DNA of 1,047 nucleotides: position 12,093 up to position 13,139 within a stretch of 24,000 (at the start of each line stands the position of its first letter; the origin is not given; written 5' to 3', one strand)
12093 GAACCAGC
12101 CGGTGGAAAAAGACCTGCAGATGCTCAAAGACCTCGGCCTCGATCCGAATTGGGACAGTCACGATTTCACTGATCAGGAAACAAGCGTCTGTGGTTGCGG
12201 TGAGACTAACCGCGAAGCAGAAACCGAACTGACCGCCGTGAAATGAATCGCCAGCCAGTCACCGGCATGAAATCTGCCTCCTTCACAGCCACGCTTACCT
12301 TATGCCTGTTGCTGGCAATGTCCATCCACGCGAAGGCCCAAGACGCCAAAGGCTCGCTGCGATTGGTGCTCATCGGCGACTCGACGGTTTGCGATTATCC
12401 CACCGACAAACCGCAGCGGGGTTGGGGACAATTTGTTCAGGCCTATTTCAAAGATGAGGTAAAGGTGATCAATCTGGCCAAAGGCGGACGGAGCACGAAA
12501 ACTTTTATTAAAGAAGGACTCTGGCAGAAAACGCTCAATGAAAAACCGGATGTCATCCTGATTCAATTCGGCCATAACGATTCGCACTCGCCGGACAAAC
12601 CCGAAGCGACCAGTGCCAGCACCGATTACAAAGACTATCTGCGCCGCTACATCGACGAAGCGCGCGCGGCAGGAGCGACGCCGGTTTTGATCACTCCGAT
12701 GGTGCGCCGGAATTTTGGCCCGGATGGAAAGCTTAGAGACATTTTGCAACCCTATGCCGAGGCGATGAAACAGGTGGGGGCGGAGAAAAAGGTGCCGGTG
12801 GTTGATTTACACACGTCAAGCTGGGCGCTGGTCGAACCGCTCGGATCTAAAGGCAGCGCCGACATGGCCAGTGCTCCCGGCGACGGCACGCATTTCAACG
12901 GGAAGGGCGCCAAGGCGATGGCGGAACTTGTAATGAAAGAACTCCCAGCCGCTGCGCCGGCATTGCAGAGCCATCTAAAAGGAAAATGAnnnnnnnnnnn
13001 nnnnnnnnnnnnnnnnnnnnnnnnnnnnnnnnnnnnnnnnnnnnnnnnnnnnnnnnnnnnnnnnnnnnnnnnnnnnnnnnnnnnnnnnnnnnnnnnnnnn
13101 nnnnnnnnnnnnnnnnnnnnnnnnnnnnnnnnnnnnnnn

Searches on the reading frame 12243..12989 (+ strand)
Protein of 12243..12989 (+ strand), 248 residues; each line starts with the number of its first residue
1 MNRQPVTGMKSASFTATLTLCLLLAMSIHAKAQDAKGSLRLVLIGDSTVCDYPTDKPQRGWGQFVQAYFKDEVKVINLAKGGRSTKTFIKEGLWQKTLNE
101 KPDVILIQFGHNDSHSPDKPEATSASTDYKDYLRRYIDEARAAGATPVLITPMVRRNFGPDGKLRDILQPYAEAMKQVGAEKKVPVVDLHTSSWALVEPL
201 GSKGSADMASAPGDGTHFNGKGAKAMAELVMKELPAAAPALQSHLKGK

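Call 8: search_protein_families(library=pfam, proteins=[window:12243-12989:+], max_evalue=0.01)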
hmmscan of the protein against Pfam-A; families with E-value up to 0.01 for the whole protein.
window:12243-12989:+ (248 aa): 4 families
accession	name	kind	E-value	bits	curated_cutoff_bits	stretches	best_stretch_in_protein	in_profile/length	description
PF13472.12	Lipase_GDSL_2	-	1e-23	85.2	32.9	1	44-224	2-177/178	GDSL-like Lipase/Acylhydrolase family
PF00657.28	Lipase_GDSL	-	5.5e-19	69.6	23.6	1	41-230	1-208/208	GDSL-like Lipase/Acylhydrolase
PF04311.20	DUF459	-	6.4e-06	26.1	27.2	1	99-233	57-197/197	Protein of unknown function (DUF459)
PF25182.1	NonGDSL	-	0.00024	20.9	80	1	29-215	18-194/220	Non-GDSL lipase-like family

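Call 54: find_related_loci(query=window:12243-12989:+, collection=metagenome_contigs, flank=6000)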
Query window:12243-12989:+ (248 aa) in metagenome_contigs; peptide patterns used: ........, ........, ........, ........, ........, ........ (x = any residue, [..] = any of these).
141 stretches matched a pattern; 25 encode a relative of the query (tblastn E <= 1e-3); 25 distinct loci.
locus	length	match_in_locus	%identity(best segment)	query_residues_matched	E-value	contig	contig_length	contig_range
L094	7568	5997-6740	90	1-248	5e-146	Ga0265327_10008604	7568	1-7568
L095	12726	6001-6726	81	5-246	1e-131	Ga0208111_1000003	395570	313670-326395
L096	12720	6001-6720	80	7-246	1e-131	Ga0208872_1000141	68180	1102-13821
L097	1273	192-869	72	22-248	1e-115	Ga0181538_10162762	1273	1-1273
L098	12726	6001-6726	64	7-246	1e-103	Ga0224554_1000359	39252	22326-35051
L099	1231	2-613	75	45-248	5e-110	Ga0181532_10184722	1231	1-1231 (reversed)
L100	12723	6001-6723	63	7-246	3e-101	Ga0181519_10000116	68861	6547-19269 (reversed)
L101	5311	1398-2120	63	7-246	1e-100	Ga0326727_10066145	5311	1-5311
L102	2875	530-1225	61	17-248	4e-101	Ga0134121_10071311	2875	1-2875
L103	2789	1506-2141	65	35-246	1e-99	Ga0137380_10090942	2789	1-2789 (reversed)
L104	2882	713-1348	65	35-246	6e-99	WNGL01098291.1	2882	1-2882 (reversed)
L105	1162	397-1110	59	6-246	4e-104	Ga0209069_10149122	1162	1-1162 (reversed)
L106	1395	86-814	60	1-246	2e-101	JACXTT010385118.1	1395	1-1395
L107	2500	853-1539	59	16-247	1e-95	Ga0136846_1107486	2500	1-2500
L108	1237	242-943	58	9-246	5e-99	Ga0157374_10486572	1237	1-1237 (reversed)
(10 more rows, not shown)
